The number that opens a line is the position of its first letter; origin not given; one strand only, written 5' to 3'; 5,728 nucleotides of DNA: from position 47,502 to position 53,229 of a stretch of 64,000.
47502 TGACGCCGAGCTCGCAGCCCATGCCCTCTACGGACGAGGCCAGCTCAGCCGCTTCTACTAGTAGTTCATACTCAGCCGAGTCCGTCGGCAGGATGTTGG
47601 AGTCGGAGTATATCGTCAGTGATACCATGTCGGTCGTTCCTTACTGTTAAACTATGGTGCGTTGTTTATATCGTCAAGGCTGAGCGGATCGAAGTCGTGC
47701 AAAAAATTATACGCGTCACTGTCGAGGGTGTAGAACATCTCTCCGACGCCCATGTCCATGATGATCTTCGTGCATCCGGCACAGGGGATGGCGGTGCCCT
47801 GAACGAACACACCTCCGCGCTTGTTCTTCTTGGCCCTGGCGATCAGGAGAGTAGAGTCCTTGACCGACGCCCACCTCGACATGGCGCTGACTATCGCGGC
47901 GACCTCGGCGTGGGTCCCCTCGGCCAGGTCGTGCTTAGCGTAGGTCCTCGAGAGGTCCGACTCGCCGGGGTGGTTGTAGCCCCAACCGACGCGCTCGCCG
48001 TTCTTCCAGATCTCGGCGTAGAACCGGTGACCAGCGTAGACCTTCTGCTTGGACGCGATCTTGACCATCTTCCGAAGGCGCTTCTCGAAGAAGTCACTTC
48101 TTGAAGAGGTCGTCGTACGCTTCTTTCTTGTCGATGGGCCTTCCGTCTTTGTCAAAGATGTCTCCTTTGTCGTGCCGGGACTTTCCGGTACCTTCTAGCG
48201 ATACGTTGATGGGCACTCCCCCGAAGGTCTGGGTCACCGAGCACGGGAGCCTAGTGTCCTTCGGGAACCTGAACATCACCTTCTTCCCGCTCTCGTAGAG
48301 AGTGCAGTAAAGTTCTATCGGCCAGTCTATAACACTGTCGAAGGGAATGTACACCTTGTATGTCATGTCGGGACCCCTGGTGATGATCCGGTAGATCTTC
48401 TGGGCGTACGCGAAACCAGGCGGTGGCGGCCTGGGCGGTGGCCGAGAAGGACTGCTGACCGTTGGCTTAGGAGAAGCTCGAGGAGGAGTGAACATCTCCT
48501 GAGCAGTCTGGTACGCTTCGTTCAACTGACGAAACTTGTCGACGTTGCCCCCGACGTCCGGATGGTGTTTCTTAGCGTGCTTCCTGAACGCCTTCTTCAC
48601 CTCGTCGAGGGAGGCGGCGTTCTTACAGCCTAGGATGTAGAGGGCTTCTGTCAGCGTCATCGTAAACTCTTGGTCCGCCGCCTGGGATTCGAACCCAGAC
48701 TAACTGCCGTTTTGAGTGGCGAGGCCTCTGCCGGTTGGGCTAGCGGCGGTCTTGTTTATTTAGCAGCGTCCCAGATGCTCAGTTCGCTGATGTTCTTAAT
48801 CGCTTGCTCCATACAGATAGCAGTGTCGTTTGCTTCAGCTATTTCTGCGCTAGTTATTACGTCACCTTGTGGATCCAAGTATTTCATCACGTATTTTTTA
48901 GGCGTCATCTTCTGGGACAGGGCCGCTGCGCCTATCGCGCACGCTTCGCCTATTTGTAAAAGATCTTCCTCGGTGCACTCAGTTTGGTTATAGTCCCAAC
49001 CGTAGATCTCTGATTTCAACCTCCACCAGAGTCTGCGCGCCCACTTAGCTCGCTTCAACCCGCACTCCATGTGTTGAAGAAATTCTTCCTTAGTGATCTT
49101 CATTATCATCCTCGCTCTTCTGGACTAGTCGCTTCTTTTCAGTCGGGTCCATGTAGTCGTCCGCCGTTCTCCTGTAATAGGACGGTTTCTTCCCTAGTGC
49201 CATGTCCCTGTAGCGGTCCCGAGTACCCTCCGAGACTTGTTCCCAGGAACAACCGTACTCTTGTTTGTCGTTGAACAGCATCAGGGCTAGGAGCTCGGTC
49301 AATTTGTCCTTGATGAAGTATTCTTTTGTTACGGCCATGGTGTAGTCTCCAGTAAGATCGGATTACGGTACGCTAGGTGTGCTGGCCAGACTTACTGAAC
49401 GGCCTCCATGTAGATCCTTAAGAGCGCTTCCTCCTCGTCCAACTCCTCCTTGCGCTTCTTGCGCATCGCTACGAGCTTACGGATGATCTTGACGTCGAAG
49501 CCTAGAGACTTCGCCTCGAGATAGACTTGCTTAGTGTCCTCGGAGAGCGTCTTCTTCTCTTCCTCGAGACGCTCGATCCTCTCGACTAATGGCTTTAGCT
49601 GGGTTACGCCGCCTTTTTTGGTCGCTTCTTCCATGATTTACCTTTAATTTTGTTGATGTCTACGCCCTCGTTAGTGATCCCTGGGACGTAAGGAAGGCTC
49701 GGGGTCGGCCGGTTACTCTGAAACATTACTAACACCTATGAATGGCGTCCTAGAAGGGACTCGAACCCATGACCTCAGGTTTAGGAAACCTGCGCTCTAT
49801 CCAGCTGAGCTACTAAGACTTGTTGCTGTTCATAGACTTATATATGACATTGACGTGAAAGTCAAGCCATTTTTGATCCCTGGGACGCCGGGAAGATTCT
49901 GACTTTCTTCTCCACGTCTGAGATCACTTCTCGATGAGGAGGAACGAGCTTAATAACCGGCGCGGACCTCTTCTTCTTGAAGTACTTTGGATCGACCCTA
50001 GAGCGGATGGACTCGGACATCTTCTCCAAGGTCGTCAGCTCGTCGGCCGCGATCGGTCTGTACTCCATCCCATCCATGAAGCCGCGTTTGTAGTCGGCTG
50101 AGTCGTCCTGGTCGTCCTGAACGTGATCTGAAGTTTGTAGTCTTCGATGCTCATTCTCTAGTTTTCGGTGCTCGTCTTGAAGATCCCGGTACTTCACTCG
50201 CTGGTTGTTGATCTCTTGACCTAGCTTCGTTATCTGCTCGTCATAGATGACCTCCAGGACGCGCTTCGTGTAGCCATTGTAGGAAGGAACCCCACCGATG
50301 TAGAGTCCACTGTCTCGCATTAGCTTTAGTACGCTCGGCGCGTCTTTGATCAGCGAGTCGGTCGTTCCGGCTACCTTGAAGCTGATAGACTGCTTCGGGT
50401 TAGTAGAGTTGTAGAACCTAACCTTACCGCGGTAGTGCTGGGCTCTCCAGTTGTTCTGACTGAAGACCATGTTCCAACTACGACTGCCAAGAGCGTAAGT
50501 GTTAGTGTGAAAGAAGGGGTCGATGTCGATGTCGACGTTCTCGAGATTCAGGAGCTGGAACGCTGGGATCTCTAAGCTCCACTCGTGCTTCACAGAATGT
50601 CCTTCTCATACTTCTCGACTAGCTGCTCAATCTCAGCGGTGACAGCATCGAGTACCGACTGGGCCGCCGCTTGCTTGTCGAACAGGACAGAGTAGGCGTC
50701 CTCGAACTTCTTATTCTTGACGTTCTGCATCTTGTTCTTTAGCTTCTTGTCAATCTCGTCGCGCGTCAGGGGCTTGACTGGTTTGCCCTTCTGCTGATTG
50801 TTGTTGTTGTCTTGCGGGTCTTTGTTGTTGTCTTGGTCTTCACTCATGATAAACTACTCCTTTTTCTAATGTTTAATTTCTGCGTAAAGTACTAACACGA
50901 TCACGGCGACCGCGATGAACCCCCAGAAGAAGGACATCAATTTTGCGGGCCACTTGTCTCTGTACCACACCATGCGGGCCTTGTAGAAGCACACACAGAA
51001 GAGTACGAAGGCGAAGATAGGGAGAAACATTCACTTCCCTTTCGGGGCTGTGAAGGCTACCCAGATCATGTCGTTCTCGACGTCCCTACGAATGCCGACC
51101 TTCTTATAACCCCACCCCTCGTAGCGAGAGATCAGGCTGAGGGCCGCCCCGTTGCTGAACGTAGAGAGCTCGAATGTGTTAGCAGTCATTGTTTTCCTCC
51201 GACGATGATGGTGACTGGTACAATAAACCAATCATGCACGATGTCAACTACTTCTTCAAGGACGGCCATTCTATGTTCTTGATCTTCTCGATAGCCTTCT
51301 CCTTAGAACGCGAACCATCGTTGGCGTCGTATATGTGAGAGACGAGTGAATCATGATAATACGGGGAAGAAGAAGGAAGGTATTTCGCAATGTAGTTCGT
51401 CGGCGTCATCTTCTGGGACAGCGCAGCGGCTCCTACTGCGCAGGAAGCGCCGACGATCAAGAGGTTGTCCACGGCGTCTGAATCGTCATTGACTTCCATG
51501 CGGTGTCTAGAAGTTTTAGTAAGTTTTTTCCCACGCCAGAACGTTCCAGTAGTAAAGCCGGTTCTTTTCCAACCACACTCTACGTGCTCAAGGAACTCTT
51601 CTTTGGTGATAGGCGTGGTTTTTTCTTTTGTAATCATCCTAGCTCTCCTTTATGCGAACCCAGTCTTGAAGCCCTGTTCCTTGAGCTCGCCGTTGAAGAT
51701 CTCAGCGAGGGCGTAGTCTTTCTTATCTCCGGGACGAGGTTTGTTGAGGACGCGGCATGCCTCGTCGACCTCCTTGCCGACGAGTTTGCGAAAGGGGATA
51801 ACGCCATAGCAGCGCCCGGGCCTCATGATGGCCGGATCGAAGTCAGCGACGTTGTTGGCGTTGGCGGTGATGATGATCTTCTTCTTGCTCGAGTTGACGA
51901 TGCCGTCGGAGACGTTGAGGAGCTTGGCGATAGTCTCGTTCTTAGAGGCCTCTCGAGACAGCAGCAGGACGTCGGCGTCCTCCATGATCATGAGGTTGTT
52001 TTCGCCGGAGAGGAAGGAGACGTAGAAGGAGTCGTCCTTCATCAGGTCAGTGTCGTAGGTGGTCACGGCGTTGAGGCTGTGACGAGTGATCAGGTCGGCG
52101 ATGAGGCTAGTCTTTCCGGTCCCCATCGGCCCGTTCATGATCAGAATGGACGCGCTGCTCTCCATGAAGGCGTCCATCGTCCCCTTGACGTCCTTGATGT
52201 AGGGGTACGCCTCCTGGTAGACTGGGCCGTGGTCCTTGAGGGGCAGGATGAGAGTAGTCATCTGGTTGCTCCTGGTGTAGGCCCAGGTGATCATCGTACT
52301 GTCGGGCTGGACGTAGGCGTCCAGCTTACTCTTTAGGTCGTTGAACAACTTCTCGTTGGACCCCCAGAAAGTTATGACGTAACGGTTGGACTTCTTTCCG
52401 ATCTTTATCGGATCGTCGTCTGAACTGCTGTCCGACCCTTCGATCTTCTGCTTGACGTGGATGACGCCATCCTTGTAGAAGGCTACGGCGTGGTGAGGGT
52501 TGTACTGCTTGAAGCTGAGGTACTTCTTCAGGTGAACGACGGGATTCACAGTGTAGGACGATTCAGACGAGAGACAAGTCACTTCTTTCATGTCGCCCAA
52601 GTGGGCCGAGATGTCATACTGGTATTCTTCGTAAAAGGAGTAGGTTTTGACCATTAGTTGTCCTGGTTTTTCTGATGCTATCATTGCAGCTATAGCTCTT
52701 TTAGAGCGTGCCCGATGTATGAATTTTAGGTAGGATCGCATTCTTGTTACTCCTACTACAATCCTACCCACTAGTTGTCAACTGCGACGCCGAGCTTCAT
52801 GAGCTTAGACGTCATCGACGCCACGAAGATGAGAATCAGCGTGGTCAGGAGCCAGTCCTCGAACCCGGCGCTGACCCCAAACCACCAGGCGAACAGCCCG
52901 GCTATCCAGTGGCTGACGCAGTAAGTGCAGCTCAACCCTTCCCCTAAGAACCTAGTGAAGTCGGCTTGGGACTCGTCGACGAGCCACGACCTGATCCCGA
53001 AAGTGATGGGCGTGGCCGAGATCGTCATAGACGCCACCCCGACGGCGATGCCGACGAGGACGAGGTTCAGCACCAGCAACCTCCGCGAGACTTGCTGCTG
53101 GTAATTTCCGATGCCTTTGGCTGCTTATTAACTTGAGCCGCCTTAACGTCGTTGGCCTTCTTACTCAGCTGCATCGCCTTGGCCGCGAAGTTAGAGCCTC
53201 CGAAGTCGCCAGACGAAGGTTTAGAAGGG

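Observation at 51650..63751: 12-kb chaperone/AAA+ island interleaved with membrane proteins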

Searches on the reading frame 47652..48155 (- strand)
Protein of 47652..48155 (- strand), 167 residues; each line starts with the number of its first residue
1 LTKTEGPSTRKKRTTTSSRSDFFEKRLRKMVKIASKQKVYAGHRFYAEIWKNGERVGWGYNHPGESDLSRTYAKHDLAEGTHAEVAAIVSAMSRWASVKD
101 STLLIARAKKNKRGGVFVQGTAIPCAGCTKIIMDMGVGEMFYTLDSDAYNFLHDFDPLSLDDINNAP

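Call 89: search_protein_families(library=pfam, proteins=[window:47652-48155:-], max_evalue=0.001)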
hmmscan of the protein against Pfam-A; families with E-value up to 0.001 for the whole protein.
window:47652-48155:- (167 aa): 2 families
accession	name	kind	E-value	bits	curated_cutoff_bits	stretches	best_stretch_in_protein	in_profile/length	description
PF00383.29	dCMP_cyt_deam_1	-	1.8e-08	34.6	25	1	25-142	6-100/102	Cytidine and deoxycytidylate deaminase zinc-binding region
PF14437.12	MafB19-deam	-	0.00088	19.6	27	0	20-144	4-101/142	MafB19-like deaminase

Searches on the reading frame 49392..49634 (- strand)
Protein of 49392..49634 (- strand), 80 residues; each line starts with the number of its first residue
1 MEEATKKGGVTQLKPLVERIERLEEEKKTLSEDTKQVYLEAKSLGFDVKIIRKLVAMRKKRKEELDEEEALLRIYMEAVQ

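Call 89: search_protein_families(library=pfam, proteins=[window:49392-49634:-], max_evalue=0.001)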
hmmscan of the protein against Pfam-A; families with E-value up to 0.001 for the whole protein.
window:49392-49634:- (80 aa): 1 family
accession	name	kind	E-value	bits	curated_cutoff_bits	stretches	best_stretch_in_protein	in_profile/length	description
PF10073.14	GapR_DNA-bd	-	1.2e-27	95.7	22.6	1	12-79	4-71/72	GapR-like, DNA-binding domain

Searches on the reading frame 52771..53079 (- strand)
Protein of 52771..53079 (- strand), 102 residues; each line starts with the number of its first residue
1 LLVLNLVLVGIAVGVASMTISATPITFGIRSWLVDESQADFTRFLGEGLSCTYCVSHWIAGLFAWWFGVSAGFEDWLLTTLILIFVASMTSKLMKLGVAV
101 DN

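Call 27: search_protein_families(library=pfam, proteins=[window:52771-53079:-], max_evalue=0.1)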
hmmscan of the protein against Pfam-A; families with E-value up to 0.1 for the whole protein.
window:52771-53079:- (102 aa): 2 families
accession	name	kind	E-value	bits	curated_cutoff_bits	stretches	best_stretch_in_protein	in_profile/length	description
PF07098.16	DUF1360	-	0.00046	20.6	21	1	37-88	45-96/102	Protein of unknown function (DUF1360)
PF13303.11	PTS_EIIC_2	-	0.0015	18.2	28.9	1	5-48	187-230/327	Phosphotransferase system, EIIC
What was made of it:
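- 52771..53079 (-): ~100-aa membrane protein, borderline DUF1360. Pfam DUF1360 E=4.6e-4, 20.6 bits against a cut-off of 21 (call 27).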
